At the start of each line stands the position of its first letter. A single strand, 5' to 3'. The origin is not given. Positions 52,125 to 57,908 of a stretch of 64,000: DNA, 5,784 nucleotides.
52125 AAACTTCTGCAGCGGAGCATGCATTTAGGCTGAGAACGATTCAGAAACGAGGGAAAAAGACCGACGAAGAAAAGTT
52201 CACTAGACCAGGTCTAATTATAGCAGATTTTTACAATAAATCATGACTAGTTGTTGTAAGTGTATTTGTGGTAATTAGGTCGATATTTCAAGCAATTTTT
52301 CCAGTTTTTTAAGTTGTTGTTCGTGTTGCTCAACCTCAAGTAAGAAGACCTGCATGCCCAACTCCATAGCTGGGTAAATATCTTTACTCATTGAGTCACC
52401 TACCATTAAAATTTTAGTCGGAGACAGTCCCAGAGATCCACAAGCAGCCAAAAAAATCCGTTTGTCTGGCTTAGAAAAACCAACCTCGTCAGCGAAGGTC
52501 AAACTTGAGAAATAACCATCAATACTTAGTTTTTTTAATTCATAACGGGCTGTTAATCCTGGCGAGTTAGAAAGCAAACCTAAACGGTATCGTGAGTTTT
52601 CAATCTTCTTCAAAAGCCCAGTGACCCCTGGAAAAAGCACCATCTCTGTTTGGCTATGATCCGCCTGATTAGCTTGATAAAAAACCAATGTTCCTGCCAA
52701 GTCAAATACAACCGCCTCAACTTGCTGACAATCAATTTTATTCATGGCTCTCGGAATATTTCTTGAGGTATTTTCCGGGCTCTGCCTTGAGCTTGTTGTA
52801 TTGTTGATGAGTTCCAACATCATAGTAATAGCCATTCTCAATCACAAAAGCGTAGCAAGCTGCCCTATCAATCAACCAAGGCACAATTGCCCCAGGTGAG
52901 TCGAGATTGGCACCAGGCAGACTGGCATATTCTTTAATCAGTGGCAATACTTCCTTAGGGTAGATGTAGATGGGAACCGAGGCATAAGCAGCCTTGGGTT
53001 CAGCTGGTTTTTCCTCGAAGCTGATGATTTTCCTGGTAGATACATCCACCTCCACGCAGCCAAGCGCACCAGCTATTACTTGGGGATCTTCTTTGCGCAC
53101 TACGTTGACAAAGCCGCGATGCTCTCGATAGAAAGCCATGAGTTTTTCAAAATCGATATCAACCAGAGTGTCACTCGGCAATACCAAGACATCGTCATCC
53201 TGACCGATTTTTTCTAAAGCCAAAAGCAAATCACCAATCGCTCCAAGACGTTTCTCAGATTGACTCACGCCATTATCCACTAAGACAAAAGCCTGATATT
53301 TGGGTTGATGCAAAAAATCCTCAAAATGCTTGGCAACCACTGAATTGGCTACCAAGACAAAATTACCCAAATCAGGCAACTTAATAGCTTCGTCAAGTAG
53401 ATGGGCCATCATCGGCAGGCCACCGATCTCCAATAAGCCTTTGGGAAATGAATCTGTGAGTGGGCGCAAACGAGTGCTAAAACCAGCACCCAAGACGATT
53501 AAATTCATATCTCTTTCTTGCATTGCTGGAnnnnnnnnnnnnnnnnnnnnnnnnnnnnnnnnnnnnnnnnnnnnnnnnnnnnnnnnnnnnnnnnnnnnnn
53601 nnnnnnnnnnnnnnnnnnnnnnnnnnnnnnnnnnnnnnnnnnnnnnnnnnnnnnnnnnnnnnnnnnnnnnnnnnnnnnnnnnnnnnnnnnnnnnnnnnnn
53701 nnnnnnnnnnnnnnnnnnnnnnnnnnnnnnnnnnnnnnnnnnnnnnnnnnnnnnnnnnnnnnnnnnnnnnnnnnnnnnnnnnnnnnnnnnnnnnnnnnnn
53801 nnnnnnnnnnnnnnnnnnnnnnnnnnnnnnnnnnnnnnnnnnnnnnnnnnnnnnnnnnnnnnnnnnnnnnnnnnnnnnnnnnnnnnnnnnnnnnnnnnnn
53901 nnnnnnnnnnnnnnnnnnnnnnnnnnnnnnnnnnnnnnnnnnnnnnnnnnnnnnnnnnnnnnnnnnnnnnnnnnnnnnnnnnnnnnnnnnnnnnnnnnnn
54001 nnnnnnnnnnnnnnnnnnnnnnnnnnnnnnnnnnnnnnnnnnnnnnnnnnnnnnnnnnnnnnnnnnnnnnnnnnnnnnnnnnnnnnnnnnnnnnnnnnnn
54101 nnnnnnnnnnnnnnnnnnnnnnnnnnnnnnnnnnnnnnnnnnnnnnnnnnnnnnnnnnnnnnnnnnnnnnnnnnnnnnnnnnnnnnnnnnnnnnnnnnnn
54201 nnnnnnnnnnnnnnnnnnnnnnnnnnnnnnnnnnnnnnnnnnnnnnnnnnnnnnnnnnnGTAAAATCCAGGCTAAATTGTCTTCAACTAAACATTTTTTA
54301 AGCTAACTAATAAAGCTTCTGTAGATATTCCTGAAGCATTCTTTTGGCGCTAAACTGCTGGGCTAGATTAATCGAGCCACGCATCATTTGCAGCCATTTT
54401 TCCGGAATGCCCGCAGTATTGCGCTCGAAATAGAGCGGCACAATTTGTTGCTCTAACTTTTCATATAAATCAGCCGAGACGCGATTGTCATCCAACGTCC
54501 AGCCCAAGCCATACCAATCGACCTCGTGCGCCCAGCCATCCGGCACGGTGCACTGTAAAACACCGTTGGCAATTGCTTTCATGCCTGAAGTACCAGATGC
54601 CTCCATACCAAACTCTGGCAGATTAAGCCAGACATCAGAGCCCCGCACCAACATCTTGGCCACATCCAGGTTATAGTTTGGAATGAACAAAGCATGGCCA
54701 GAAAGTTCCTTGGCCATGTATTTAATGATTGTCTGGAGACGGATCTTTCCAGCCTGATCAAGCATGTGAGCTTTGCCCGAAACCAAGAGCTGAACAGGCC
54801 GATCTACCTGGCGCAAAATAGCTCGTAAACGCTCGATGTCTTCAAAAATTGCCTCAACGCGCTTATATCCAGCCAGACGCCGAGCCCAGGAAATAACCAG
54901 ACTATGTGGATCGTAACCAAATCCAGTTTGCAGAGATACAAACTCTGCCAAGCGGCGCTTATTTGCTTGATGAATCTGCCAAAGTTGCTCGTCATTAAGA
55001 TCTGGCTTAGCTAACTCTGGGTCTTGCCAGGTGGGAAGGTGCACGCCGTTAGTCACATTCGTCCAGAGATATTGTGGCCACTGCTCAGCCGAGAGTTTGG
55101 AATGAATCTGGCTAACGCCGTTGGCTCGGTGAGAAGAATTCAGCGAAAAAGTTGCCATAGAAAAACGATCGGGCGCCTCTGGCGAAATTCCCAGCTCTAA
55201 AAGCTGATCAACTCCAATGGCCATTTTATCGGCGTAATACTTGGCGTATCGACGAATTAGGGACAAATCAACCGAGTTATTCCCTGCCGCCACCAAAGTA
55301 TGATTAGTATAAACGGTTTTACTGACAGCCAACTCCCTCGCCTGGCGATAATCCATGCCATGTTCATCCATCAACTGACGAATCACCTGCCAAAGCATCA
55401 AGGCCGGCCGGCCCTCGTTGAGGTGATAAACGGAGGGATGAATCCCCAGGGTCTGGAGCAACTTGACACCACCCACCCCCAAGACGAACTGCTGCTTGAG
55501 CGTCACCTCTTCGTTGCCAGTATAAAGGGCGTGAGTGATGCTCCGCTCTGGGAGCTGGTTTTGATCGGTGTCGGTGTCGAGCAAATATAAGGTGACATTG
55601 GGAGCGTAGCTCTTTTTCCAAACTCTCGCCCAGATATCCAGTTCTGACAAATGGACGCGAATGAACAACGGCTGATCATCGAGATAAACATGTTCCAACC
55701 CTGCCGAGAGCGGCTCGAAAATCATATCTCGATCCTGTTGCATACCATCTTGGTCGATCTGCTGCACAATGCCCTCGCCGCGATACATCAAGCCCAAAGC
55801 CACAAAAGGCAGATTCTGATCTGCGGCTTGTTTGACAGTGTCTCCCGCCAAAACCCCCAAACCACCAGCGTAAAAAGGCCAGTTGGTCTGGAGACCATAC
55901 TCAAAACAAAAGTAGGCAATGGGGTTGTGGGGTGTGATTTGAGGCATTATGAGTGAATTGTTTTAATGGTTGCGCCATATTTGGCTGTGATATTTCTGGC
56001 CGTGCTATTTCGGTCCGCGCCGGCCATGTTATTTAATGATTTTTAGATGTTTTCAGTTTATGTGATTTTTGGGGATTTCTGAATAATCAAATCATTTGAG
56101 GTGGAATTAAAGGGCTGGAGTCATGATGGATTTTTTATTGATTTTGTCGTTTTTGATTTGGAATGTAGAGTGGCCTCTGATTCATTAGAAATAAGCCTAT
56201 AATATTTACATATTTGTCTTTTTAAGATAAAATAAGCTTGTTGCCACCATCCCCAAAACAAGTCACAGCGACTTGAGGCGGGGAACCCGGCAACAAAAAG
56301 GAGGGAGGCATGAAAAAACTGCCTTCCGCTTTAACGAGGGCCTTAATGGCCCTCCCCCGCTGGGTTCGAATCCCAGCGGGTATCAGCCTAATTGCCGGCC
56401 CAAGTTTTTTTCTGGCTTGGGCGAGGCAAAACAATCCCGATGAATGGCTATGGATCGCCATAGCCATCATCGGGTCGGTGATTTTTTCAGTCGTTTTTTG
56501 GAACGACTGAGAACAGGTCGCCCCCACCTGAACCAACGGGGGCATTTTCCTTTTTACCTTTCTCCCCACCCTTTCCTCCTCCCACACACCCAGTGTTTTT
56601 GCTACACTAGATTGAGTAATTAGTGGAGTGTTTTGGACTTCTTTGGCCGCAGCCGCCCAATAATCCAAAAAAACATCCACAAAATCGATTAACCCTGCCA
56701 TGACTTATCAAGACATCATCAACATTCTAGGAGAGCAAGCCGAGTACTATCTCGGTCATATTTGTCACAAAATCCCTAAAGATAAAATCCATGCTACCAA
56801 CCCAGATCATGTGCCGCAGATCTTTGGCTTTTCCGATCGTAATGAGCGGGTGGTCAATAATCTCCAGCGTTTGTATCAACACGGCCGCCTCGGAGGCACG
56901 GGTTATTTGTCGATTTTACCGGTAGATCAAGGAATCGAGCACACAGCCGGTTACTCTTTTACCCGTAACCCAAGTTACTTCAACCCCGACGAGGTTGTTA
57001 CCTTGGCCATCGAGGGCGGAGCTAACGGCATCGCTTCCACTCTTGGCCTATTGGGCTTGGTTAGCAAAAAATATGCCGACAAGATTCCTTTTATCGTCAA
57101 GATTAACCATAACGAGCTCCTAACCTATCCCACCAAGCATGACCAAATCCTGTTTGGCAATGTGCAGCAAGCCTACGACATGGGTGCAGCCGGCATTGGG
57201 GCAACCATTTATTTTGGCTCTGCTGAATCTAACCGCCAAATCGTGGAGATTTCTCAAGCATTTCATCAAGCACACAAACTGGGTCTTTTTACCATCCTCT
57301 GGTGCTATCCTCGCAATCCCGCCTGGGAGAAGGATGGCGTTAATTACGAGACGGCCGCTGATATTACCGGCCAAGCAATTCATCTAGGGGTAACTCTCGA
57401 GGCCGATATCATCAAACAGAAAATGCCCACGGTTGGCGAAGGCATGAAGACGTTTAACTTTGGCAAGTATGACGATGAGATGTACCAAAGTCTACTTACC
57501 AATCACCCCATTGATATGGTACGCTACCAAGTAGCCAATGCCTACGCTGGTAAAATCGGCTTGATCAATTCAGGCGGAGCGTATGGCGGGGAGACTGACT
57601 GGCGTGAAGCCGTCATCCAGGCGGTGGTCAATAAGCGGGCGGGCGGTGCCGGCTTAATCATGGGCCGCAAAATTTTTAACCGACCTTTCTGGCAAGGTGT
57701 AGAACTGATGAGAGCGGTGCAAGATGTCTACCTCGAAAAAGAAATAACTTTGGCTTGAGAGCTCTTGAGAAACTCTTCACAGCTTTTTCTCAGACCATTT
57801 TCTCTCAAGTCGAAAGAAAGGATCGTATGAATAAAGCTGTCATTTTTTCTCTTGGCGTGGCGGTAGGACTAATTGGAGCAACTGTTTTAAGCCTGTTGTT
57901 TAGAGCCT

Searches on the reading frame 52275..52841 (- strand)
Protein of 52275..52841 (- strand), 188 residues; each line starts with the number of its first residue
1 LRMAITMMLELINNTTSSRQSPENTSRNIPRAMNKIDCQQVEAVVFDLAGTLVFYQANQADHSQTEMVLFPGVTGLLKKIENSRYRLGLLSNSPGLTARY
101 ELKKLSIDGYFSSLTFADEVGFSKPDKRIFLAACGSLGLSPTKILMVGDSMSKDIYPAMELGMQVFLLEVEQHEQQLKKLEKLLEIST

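Call 76: search_protein_families(library=pfam, proteins=[window:52275-52841:-], max_evalue=0.0001)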
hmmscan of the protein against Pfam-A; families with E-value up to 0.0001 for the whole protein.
window:52275-52841:- (188 aa): 3 families
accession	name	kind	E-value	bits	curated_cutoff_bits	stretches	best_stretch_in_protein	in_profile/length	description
PF13419.12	HAD_2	-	3.5e-19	70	23.8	1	52-166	62-176/178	Haloacid dehalogenase-like hydrolase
PF00702.32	Hydrolase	-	1e-17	65.6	26.4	1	68-155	98-184/191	haloacid dehalogenase-like hydrolase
PF13242.12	Hydrolase_like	-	4.6e-09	36.5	22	1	123-175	3-55/75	HAD-hyrolase-like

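Call 78: search_protein_families(library=ncbifam, proteins=[window:52275-52841:-], max_evalue=0.00001)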
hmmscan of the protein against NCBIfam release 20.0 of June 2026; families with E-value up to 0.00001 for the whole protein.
window:52275-52841:- (188 aa): 29 families (the best 25 are shown)
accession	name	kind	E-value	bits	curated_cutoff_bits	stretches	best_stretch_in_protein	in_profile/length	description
TIGR02253.1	CTE7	subfamily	2.7e-25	89.4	169.75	1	66-179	92-205/221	TIGR02253 family HAD-type hydrolase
TIGR02252.1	DREG-2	subfamily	1e-16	61.3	155.2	1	67-167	104-203/203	HAD hydrolase, REG-2-like, family IA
TIGR02254.1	YjjG_YfnB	equivalog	2.3e-16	59.9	159.9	1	65-176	94-212/223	YjjG family noncanonical pyrimidine nucleotidase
NF009695.0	PRK13222.1-2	equivalog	4.6e-15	55.7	225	1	55-168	81-193/226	phosphoglycolate phosphatase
NF053830.1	RUBPPhHalo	equivalog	5.7e-14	52.3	330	1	65-176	100-211/234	ribulose-1,5-bisphosphate 5-phosphatase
NF006976.0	PRK09449.1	equivalog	7e-14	51.9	183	1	69-176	96-203/225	pyrimidine 5'-nucleotidase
TIGR01428.1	HAD_type_II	equivalog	8.6e-14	52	125.4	1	66-168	89-190/197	haloacid dehalogenase type II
TIGR01449.2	PGP_bact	equivalog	1.5e-13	50.8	180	1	60-169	77-185/213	phosphoglycolate phosphatase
TIGR01549.1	HAD-SF-IA-v1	subfamily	2.3e-13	50.8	23.3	1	83-162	75-149/149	HAD-IA family hydrolase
NF009804.0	PRK13288.1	equivalog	4.7e-12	45.8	218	1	55-156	69-169/215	pyrophosphatase PpaX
NF009697.0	PRK13222.1-4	equivalog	4.8e-12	45.7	327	1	63-159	89-184/232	phosphoglycolate phosphatase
TIGR01662.1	HAD-SF-IIIA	subfamily_domain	1.6e-11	44.4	44.6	1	43-168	2-138/141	HAD-IIIA family hydrolase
TIGR01990.1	bPGM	equivalog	1.8e-11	44.4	189.4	1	66-151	87-170/187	beta-phosphoglucomutase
NF009696.0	PRK13222.1-3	equivalog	1.9e-11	44.1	359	1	54-157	77-175/223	N-acetylmuramic acid 6-phosphate phosphatase MupP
NF008087.0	PRK10826.1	equivalog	2.6e-11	43.5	191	1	64-152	88-176/222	hexitol phosphatase HxpB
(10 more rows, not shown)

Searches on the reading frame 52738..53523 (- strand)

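Call 76: search_protein_families(library=pfam, proteins=[window:52738-53523:-], max_evalue=0.0001)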
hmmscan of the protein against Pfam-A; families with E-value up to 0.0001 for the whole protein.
window:52738-53523:- (261 aa): 2 families
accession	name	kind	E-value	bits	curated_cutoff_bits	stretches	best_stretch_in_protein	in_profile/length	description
PF00483.29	NTP_transferase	-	1.3e-30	107.2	21.2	1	9-245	3-238/245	Nucleotidyl transferase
PF12804.13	NTP_transf_3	-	2.1e-09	38.2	27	1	9-199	2-144/160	MobA-like NTP transferase domain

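Call 78: search_protein_families(library=ncbifam, proteins=[window:52738-53523:-], max_evalue=0.00001)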
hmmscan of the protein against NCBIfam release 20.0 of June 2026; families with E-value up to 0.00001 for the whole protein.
window:52738-53523:- (261 aa): 19 families
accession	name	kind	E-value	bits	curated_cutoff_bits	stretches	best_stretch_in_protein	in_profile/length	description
NF052502.1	man1P_GTase_Rv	exception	1.2e-18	67.1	440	1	8-243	3-224/352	mannose-1-phosphate guanylyltransferase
TIGR03992.1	Arch_glmU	subfamily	1.4e-18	67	292.1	1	6-200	1-180/393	bifunctional sugar-1-phosphate nucleotidylyltransferase/acetyltransferase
NF041313.1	UDPGP_AglF_Halo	equivalog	5.6e-16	58.7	400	1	6-195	1-181/234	UTP--glucose-1-phosphate uridylyltransferase AglF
TIGR02091.1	glgC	equivalog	9.1e-16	57.9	424.9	1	99-242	104-252/364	glucose-1-phosphate adenylyltransferase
TIGR01208.1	rmlA_long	equivalog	1.7e-14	53.5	320.25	1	9-241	3-226/353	glucose-1-phosphate thymidylyltransferase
NF003670.0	PRK05293.1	equivalog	2.4e-14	53.1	470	1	110-243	119-252/382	glucose-1-phosphate adenylyltransferase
NF012024.0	PRK15480.1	equivalog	3.9e-14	52.4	588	1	9-241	7-232/292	glucose-1-phosphate thymidylyltransferase RfbA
TIGR01207.1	rmlA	equivalog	1.1e-11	44.4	360.65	1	9-209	3-196/286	glucose-1-phosphate thymidylyltransferase RfbA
NF045761.1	NAMPUrTaseMurU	equivalog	1.5e-10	41.3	250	1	6-135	1-124/226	N-acetylmuramate alpha-1-phosphate uridylyltransferase MurU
NF001947.0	PRK00725.1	subfamily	3.3e-10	39.3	470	1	109-242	130-280/426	glucose-1-phosphate adenylyltransferase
NF002023.0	PRK00844.1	subfamily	4.9e-10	38.8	458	1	107-238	116-265/408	glucose-1-phosphate adenylyltransferase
NF049965.1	GlMnHpPGnyltfHddC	equivalog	3.6e-09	36.6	300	1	6-192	1-171/221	D-glycero-D-manno-heptose 1-phosphate guanosyltransferase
TIGR01099.1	galU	equivalog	1.2e-08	34.9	326.8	0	95-242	106-258/261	UTP--glucose-1-phosphate uridylyltransferase GalU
NF045697.1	MurNAcPUrMurU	equivalog_domain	3.1e-08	33.3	370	1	9-107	1-94/229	N-acetylmuramate alpha-1-phosphate uridylyltransferase MurU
TIGR02623.1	G1P_cyt_trans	equivalog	1.2e-07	31.4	300.25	0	81-200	97-203/255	glucose-1-phosphate cytidylyltransferase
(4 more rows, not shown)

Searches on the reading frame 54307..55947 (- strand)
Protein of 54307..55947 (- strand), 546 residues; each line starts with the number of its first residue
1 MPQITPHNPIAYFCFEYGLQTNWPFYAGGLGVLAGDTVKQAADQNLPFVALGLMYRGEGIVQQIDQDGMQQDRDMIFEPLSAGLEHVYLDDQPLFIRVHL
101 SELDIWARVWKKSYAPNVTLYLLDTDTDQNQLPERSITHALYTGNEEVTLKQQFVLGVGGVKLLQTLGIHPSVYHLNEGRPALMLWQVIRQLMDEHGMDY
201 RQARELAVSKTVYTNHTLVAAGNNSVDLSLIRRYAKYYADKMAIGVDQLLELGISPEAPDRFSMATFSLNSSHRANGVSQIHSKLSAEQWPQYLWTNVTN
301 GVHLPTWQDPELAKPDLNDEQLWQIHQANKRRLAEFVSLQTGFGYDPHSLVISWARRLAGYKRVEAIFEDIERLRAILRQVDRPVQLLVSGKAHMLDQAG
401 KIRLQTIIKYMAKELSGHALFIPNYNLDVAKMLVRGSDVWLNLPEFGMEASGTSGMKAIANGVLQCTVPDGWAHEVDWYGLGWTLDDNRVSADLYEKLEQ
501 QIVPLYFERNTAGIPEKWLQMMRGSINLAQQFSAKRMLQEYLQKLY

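Call 76: search_protein_families(library=pfam, proteins=[window:54307-55947:-], max_evalue=0.0001)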
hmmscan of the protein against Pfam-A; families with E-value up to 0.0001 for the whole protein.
window:54307-55947:- (546 aa): 1 family
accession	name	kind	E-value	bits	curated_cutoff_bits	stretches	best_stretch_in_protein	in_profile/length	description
PF00343.26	Phosphorylase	-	1.3e-29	103.5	27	2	319-473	416-581/713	Carbohydrate phosphorylase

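Call 78: search_protein_families(library=ncbifam, proteins=[window:54307-55947:-], max_evalue=0.00001)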
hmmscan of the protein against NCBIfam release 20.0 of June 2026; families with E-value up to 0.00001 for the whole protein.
window:54307-55947:- (546 aa): 5 families
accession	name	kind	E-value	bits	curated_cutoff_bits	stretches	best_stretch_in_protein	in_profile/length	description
TIGR02094.1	more_P_ylases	subfamily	4.5e-158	527.7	191.7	1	10-546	1-598/600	alpha-glucan family phosphorylase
NF041129.1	maldex_phorlase_Thcocales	equivalog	3.2e-115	386.1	1500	2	8-319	97-412/816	maltodextrin phosphorylase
TIGR02093.1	P_ylase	subfamily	1.9e-30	105.7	552.9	2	320-472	508-671/804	glycogen/starch/alpha-glucan family phosphorylase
NF011561.0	PRK14985.1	equivalog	3.6e-19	68.5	1273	2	320-475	501-667/800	maltodextrin phosphorylase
NF011562.0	PRK14986.1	equivalog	1.9e-18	65.9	1546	2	320-475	514-680/815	glycogen phosphorylase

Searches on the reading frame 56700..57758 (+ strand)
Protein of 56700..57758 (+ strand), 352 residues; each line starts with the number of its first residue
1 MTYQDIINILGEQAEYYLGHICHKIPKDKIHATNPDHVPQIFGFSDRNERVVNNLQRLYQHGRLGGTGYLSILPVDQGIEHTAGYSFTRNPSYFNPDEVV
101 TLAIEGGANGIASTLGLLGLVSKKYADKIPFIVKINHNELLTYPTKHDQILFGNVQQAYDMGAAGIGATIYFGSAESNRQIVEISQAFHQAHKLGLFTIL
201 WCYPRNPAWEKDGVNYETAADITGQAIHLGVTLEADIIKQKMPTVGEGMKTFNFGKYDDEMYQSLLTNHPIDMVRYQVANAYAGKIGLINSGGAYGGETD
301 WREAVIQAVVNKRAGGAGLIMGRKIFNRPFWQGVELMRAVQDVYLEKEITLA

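Call 76: search_protein_families(library=pfam, proteins=[window:56700-57758:+], max_evalue=0.0001)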
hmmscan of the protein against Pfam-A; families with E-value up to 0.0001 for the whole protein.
window:56700-57758:+ (352 aa): 1 family
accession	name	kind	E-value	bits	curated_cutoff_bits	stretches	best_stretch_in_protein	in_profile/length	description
PF01791.15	DeoC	-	1.4e-52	179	23.8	1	71-327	2-228/229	DeoC/LacD family aldolase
